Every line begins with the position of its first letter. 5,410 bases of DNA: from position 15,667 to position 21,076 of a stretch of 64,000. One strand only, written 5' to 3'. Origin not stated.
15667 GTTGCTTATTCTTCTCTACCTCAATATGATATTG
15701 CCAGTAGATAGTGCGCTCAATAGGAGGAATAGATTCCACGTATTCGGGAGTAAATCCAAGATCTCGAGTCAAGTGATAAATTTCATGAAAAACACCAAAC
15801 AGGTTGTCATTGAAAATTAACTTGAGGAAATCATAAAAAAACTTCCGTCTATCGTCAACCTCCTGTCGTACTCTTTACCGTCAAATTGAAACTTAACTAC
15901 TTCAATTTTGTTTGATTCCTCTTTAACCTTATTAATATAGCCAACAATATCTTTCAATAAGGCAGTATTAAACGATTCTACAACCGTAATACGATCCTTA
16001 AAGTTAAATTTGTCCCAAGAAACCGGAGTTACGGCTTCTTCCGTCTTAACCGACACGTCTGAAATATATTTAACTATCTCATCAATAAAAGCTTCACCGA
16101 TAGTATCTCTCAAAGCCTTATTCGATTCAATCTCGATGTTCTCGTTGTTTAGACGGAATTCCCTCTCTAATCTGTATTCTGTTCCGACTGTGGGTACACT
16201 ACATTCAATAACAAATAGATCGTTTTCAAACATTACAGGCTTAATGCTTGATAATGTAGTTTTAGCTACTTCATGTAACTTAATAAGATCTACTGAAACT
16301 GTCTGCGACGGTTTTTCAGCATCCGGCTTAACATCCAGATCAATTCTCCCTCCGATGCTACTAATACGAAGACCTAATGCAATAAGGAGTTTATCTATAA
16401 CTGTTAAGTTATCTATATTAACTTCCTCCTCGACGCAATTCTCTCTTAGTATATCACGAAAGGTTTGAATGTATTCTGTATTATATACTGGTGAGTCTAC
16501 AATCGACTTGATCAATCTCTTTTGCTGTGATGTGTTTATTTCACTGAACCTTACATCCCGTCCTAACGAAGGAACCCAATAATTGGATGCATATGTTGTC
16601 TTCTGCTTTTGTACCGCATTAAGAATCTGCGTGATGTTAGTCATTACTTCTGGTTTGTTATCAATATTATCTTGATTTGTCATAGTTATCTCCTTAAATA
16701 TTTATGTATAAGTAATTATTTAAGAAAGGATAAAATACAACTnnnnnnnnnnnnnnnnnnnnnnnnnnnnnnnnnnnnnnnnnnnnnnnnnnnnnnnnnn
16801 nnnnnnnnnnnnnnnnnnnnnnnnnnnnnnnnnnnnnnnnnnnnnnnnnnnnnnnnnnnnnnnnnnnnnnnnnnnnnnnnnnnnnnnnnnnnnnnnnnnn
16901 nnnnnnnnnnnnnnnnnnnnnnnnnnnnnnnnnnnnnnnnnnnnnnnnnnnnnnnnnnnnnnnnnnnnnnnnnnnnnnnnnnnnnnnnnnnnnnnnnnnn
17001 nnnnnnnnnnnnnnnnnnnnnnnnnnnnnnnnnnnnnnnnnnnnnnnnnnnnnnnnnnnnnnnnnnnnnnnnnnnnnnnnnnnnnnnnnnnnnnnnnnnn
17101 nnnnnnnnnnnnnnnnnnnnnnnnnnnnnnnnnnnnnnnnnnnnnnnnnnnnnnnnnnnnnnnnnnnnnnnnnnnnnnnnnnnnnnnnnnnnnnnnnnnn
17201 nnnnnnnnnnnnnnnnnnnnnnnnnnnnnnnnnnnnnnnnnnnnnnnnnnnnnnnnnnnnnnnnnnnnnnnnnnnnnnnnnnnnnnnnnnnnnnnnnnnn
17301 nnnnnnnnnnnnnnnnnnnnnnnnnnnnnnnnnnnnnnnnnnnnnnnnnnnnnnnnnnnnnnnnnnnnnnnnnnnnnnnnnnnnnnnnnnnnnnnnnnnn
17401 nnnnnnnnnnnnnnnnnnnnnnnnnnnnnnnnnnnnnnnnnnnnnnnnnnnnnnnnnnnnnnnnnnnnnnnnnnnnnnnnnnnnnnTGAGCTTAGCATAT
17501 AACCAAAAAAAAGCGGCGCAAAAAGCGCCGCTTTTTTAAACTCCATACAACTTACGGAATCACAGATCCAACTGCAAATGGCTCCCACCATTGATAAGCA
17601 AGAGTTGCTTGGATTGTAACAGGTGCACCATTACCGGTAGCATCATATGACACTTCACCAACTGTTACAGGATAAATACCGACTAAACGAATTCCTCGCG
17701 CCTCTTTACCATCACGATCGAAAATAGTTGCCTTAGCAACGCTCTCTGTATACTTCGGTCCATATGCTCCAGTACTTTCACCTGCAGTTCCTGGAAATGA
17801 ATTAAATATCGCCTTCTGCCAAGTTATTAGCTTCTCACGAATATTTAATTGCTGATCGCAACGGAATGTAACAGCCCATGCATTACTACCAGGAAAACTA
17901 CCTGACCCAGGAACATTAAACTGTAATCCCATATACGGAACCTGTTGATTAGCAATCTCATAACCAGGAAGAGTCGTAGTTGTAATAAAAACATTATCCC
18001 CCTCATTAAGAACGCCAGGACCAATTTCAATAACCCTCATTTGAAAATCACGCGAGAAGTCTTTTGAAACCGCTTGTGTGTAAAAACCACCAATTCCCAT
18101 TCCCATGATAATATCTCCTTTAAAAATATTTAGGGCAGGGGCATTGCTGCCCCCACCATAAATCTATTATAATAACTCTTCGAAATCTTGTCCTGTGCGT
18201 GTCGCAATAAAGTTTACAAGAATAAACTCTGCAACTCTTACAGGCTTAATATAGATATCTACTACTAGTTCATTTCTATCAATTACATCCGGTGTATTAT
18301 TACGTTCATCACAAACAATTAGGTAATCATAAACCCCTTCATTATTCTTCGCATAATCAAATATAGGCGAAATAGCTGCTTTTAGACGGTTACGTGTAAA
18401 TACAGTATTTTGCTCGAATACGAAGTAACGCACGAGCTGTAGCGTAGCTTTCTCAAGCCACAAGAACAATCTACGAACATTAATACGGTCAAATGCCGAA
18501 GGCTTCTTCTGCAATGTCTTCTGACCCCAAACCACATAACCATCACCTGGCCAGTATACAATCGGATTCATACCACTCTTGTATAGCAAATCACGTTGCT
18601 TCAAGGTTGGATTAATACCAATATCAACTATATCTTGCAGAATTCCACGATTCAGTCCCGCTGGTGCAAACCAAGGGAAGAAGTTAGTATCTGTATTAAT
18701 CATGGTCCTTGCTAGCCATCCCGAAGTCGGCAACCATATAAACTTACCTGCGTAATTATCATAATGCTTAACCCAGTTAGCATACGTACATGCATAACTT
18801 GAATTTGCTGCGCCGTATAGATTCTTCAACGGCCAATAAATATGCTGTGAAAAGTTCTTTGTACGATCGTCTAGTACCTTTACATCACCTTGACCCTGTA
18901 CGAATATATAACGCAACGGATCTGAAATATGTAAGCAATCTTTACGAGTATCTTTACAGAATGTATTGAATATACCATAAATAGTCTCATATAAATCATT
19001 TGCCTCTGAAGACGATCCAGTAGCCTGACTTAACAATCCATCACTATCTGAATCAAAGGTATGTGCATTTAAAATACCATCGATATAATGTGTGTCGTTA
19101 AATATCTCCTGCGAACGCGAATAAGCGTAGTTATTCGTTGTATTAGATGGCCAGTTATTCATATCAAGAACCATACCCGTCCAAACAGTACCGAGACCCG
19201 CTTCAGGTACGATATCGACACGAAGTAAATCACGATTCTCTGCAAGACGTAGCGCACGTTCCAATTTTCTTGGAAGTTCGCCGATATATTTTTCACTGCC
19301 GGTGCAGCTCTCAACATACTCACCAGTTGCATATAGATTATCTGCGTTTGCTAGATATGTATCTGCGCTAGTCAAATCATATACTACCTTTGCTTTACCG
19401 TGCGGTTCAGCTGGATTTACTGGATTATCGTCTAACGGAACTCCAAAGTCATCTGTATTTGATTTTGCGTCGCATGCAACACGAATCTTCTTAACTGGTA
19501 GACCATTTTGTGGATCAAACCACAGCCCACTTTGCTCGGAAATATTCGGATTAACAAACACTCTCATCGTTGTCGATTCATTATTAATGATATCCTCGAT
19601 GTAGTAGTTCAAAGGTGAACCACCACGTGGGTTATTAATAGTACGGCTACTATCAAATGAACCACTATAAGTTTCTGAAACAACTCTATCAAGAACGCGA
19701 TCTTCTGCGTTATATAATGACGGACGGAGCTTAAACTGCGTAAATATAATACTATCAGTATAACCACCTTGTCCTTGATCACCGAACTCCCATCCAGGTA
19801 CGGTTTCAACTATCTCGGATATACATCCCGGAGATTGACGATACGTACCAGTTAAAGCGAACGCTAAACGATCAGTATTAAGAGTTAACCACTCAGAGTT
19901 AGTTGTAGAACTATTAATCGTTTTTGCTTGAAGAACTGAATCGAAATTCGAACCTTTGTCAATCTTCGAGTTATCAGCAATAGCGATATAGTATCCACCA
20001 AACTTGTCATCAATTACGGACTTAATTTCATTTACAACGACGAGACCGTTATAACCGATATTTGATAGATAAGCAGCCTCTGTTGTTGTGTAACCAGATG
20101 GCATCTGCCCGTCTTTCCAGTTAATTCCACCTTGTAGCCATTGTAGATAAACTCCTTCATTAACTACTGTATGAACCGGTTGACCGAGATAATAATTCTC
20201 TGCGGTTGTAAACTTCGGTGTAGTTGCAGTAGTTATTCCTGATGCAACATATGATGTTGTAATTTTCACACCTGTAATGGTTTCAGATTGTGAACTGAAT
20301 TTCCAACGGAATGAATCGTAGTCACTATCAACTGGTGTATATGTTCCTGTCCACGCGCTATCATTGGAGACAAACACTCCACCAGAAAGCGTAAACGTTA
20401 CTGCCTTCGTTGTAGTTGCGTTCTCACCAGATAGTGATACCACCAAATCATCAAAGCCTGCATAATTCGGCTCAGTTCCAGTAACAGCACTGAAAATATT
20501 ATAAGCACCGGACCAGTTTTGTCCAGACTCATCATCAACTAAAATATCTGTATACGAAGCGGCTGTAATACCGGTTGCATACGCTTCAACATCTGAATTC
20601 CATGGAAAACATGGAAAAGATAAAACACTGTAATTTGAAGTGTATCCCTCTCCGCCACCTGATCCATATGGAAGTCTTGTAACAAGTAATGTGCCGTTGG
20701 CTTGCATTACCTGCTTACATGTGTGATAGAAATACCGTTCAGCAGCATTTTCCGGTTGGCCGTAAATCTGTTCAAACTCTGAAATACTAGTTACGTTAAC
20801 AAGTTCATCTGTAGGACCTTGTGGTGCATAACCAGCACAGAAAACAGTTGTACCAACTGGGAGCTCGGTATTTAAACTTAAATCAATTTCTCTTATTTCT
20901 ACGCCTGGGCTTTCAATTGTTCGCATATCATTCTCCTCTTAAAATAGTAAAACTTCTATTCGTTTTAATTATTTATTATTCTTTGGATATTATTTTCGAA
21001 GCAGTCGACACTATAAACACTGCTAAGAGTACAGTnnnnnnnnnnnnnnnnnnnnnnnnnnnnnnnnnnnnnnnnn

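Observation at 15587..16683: Candidate -1 programmed frameshift (T_TTT_TTT) giving a G/GT-like tail assembly chaperone pair upstream of the tape measure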

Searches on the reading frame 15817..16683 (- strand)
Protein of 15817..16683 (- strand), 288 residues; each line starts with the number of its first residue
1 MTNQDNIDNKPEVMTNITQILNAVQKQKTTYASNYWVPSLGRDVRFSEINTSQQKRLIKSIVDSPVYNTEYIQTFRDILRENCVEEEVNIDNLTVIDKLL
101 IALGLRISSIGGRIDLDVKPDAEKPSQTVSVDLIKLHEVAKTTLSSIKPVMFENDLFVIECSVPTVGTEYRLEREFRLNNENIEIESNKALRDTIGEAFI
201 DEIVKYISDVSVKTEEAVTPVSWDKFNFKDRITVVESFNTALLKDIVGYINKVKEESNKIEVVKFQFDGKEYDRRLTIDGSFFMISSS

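Call 7: search_protein_families(library=phrogs, proteins=[window:15817-16683:-], max_evalue=0.01)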
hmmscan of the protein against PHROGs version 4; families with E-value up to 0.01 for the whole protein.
window:15817-16683:- (288 aa): 2 families
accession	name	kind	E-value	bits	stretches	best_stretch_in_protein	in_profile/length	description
phrog_150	-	tail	1.1e-06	29.3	1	35-285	17-234/282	baseplate hub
phrog_7166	-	unknown function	0.0045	18.4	0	228-277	46-95/106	-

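Call 8: search_protein_families(library=pfam, proteins=[window:15817-16683:-], max_evalue=0.01)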
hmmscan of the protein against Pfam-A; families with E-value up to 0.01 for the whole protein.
window:15817-16683:- (288 aa): 0 families

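Call 9: search_dna_similar(query=window:15817-16683:-, collection=phages, mode=protein, max_evalue=0.001, max_rows=30)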
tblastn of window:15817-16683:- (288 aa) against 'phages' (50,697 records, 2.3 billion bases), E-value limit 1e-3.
No match.

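Call 12: find_related_loci(query=window:15817-16683:-, collection=viral_contigs, flank=6000)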
Query window:15817-16683:- (288 aa) in viral_contigs; peptide patterns used: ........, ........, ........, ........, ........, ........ (x = any residue, [..] = any of these).
6 stretches matched a pattern; 1 encode a relative of the query (tblastn E <= 1e-3); 1 distinct loci.
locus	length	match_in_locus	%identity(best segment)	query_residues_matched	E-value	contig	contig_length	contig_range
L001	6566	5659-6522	100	1-288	0e+0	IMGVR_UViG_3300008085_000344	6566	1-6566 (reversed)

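Call 17: find_related_loci(query=A1, collection=viral_contigs, flank=5000)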
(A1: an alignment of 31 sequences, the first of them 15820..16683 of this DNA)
Query A1 (288 aa) in viral_contigs; peptide patterns used: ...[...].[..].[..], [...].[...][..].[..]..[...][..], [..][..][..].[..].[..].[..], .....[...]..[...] (x = any residue, [..] = any of these).
342 stretches matched a pattern; 38 encode a relative of the query (tblastn E <= 1e-3); 38 distinct loci.
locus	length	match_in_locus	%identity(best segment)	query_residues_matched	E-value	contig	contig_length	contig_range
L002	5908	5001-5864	100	1-288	0e+0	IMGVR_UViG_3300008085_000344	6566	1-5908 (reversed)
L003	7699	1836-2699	89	1-288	5e-173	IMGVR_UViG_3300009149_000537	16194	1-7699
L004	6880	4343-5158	53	14-286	1e-96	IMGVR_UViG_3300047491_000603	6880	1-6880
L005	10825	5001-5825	54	10-286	9e-96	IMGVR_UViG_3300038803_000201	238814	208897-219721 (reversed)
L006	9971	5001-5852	51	4-286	1e-94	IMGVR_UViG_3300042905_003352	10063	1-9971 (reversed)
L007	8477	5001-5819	47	14-286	3e-85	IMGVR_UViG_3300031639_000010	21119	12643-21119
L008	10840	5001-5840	43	6-286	1e-76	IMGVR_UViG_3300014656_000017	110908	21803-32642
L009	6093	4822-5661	43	6-286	2e-76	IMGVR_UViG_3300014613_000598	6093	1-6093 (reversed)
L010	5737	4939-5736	44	17-284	3e-73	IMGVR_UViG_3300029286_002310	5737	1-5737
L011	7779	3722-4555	39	14-283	1e-57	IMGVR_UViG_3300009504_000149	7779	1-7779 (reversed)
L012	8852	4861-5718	34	3-283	2e-57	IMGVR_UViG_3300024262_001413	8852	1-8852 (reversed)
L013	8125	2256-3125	38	1-286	8e-57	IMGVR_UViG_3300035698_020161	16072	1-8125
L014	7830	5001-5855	38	16-286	4e-55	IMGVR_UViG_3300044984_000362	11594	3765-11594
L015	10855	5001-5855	38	16-286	4e-55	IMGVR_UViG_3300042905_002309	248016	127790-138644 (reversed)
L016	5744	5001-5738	39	17-260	3e-52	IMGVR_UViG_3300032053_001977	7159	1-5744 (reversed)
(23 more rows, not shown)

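Call 23: search_protein_families(library=pfam, alignment_id=A1, max_evalue=0.01)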
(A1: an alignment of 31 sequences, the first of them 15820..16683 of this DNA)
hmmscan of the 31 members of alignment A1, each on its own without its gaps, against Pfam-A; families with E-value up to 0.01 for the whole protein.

A. member 1, window:15820-16683:- (288 aa): 0 families

B. families by the number of members that match (of 31 scanned): 5 families
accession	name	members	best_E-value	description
PF12322.14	T4_baseplate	18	1.7e-13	T4 bacteriophage base plate protein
PF07536.20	HWE_HK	1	0.004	HWE histidine kinase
PF01873.23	eIF-5_eIF-2B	1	0.0054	Domain found in IF2B/IF5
PF10653.15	Phage-A118_gp45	1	0.0062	Protein gp45 of Bacteriophage A118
PF18150.6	DUF5600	1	0.0064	Domain of unknown function (DUF5600)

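Call 47: find_related_loci(query=A1, collection=metagenome_contigs, flank=4000)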
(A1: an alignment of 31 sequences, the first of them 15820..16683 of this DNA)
Query A1 (288 aa) in metagenome_contigs; peptide patterns used: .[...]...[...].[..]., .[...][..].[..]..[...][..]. (x = any residue, [..] = any of these).
485 stretches matched a pattern; 62 encode a relative of the query (tblastn E <= 1e-3); 62 distinct loci.
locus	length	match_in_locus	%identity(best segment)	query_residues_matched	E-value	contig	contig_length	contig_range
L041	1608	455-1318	100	1-288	0e+0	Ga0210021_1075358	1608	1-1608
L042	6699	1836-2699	89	1-288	3e-173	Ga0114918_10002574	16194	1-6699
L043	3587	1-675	87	64-288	7e-133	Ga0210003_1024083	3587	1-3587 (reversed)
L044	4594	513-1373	62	1-287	8e-113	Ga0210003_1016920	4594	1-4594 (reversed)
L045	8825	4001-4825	54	10-286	7e-96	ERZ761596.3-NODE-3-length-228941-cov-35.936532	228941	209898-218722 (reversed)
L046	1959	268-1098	52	11-286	1e-97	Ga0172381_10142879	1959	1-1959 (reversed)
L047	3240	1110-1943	47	9-286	4e-91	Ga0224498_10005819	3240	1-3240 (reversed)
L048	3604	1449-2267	51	14-286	4e-90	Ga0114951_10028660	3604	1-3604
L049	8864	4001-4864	48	1-286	3e-87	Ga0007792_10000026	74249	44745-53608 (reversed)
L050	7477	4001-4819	47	14-286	2e-85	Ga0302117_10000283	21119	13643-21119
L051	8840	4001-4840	43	6-286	9e-77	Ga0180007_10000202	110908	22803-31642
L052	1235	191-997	44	17-286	2e-79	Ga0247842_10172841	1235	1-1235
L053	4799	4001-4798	44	17-284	2e-73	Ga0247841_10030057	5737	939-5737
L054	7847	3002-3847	42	2-283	9e-66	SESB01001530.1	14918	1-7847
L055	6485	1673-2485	42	16-286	1e-64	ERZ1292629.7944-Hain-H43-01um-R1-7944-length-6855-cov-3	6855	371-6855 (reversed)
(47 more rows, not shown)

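Call 61: predict_structure(alignment_id=A1)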
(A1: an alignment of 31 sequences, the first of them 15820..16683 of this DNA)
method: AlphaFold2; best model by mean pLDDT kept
length: 288 residues; sequences in the alignment: 31
mean_pLDDT: 86.1   pTM: 0.81
mean pLDDT of the five models: 86.1, 85.8, 85.3, 84.7, 84.6
residues with pLDDT >= 90: 165; 70-90: 93; 50-70: 18; < 50: 12
segments of 3 or more residues with pLDDT < 50: 1-10
pLDDT, mean of each block of 10 residues (from residue 1): 41 75 72 90 93 91 74 94 94 96 93 87 83 93 92 95 96 76 70 78 93 94 92 92 96 95 87 88 72
secondary structure, 60 per line:
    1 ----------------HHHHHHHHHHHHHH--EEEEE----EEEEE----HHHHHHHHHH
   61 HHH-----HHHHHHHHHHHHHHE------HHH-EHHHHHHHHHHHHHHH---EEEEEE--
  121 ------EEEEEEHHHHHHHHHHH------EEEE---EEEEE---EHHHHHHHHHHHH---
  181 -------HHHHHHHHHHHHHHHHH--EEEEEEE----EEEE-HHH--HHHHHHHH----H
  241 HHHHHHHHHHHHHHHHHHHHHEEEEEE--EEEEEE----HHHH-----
elements in order: H17-30 E33-37 E42-46 H51-63 H69-82 H95-109 E113-118 E127-132 H133-143 E150-153 E157-161 H166-177 H188-204 E207-213 E218-221 H228-235 H240-261 E262-267 E270-275 H280-283

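Call 64: fold_search(model_id=the predicted structure, library=pdb)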
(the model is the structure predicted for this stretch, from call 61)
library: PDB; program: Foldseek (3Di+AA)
matches with E <= 10: 218; with E <= 0.001: 0
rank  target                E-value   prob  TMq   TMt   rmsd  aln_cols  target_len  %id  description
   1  3tdh_C                2.0e-01  0.05  0.12  0.11  20.3       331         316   11  Structure of the regulatory fragment of sccharomyces cerevisiae AMPK in complex with AMP (released 2011-11-09)
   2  3te5_C                3.5e-01  0.05  0.10  0.10  19.3       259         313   11  structure of the regulatory fragment of sacchromyces cerevisiae ampk in complex with NADH (released 2011-11-09)
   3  3qfi                  9.3e-01  0.04  0.08  0.08  18.7       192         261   11  X-ray crystal structure of transcriptional regulator (EF0465) from Enterococcus faecalis, Northeast Structural Genomics  (released 2011-03-02)
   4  3t4n_C                9.3e-01  0.02  0.12  0.11  20.1       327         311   10  Structure of the regulatory fragment of Saccharomyces cerevisiae AMPK in complex with ADP (released 2011-11-09)
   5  5na8_B                1.4e+00  0.02  0.12  0.07  22.1       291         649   14  Structure of DPP III from Bacteroides thetaiotaomicron in closed form (released 2017-11-15)
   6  4tma_F                1.4e+00  0.02  0.10  0.09  24.7       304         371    6  Crystal structure of gyrase bound to its inhibitor YacG (released 2014-07-23)
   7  7kld_B                1.5e+00  0.08  0.11  0.22  14.1       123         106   10  Crystal Structure of an Essential Ribosomal Processing Protease Prp from S. aureus in complex with a covalently linked (released 2021-09-01)
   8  6s9s_A                1.5e+00  0.04  0.11  0.16  15.7       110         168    9  Dimerization domain of Xenopus laevis LDB1 in complex with darpin 10 (released 2019-10-09)
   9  8dh5_I                1.6e+00  0.07  0.16  0.07  16.2       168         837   11  T7 RNA polymerase elongation complex with unnatural base dPa-ATP mismatch (released 2023-02-01)
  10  2uvk_A                1.6e+00  0.05  0.10  0.09  17.9       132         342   10  Structure of YjhT (released 2007-12-04)
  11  4kop_C                1.7e+00  0.04  0.09  0.16  21.1       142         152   13  Crystal Structure of WHY2 from Arabidopsis thaliana (released 2013-11-13)
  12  7xya_D                1.7e+00  0.03  0.11  0.03  21.5       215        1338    8  The cryo-EM structure of an AlpA-loading complex (released 2022-07-20)
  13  5xwp_B                1.8e+00  0.04  0.09  0.04  17.5       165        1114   13  Crystal structure of LbuCas13a-crRNA-target RNA ternary complex (released 2017-09-13)
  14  6s9t_A                1.8e+00  0.03  0.11  0.16  15.7       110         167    9  Dimerization domain of Xenopus laevis LDB1 in complex with darpin 3 (released 2019-10-09)
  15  6pxl_H                1.8e+00  0.03  0.07  0.06  19.9       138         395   12  3.74 Angstroms resolution structure of HlsU with an axial-channel plug (released 2020-07-29)
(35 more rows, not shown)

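Call 68: fold_search(model_id=the predicted structure, library=viral)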
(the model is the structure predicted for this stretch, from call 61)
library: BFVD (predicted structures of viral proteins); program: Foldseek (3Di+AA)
matches with E <= 10: 417; with E <= 0.001: 48
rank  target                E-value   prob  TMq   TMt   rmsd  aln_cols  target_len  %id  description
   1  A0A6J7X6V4            1.4e-10  1.00  0.54  0.54   5.4       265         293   17  Uncharacterized protein [uncultured Caudovirales phage]
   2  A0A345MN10            1.7e-09  1.00  0.59  0.59   6.5       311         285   14  (no name in the UniProt tables at hand)
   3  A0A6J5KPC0            3.0e-09  1.00  0.56  0.57   6.2       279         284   10  Baseplate hub assembly protein, bacteriophage T4-like [uncultured Caudovirales phage]
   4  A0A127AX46            1.6e-08  1.00  0.56  0.64   5.2       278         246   15  Baseplate hub subunit [Bacillus phage SP-15]
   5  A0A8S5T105            2.5e-08  1.00  0.54  0.50   7.9       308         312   11  Baseplate protein [Myoviridae sp. ctWb16]
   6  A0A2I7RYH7            3.0e-08  1.00  0.49  0.58   7.2       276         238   15  (no name in the UniProt tables at hand)
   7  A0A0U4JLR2            3.4e-08  1.00  0.54  0.61   5.6       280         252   14  (no name in the UniProt tables at hand)
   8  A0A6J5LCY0            3.7e-08  1.00  0.53  0.61   5.3       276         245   15  Uncharacterized protein [uncultured Caudovirales phage]
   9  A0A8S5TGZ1            6.9e-08  1.00  0.51  0.26   9.8       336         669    9  Uncharacterized protein [Myoviridae sp. ctIty1]
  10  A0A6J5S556            8.6e-08  1.00  0.55  0.58   5.8       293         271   14  Baseplate hub assembly protein, bacteriophage T4-like [uncultured Caudovirales phage]
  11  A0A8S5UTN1            1.3e-07  1.00  0.55  0.30   8.7       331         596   14  Optinuerin [Myoviridae sp. ctYA416]
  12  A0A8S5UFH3            1.3e-07  1.00  0.56  0.35   6.8       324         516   10  Uncharacterized protein [Myoviridae sp. ctcyQ27]
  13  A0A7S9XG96            2.1e-07  1.00  0.59  0.40   8.6       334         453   15  (no name in the UniProt tables at hand)
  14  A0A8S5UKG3            3.4e-07  1.00  0.53  0.65   5.4       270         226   16  Baseplate protein [Myoviridae sp. ctQf419]
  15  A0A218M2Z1            3.6e-07  1.00  0.52  0.58   6.7       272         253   14  Baseplate hub assembly chaperone [Acidovorax phage ACP17]
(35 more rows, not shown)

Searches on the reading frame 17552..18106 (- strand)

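Call 7: search_protein_families(library=phrogs, proteins=[window:17552-18106:-], max_evalue=0.01)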
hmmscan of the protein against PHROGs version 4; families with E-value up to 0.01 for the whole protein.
window:17552-18106:- (184 aa): 1 family
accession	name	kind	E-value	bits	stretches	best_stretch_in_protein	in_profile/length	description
phrog_45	-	tail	1.4e-24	87.9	1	27-181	112-259/350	tail tube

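Call 8: search_protein_families(library=pfam, proteins=[window:17552-18106:-], max_evalue=0.01)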
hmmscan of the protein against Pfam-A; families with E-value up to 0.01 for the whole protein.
window:17552-18106:- (184 aa): 0 families

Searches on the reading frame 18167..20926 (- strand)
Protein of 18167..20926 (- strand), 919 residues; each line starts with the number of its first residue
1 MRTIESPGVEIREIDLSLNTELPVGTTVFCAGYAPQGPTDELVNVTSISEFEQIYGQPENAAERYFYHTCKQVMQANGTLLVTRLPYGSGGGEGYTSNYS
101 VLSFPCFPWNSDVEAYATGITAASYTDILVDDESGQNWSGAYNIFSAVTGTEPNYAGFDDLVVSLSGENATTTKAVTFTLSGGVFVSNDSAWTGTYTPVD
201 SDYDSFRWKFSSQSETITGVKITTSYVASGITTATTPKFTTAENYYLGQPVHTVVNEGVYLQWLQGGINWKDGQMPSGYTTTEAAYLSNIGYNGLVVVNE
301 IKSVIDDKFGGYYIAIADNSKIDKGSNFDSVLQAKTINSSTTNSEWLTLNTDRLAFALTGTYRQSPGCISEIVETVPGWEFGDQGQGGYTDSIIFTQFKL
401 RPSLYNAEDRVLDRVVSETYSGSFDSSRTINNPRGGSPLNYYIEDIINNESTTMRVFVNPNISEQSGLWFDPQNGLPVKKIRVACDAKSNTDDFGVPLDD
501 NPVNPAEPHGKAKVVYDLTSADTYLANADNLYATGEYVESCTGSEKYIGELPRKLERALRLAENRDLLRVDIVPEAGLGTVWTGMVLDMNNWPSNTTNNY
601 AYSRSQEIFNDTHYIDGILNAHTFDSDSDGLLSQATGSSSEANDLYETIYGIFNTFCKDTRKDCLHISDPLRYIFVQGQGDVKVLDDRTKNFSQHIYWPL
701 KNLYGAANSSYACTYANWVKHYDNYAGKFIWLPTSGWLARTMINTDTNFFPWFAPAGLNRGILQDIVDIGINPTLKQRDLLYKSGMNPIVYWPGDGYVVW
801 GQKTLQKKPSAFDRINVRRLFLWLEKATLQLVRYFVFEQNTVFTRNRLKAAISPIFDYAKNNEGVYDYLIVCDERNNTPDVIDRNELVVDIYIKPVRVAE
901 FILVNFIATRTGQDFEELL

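Call 7: search_protein_families(library=phrogs, proteins=[window:18167-20926:-], max_evalue=0.01)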
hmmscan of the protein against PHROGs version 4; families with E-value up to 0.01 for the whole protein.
window:18167-20926:- (919 aa): 6 families
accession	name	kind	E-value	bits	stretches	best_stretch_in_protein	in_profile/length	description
phrog_23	-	tail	1.1e-71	243.1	2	706-917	259-471/496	tail sheath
phrog_10581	-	tail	5.9e-45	154.9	1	707-905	699-906/915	tail sheath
phrog_17610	-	tail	7.5e-25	87.9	1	701-914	897-1112/1135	tail sheath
phrog_34521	-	tail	2.4e-19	69.7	1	714-916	755-958/962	tail sheath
phrog_15814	-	unknown function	0.0013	17.8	1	733-905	540-721/738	-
phrog_19666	-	tail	0.0022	17.4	1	655-840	752-918/985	tail sheath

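Call 8: search_protein_families(library=pfam, proteins=[window:18167-20926:-], max_evalue=0.01)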
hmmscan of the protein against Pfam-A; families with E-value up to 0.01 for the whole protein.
window:18167-20926:- (919 aa): 2 families
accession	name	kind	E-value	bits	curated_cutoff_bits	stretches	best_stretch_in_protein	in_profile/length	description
PF17482.7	Phage_sheath_1C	-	1e-13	51.6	26.9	1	808-907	2-102/104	Phage tail sheath C-terminal domain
PF04984.19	Phage_sheath_1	-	1.4e-06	28.7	31.4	1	709-805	85-168/168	Phage tail sheath protein subtilisin-like domain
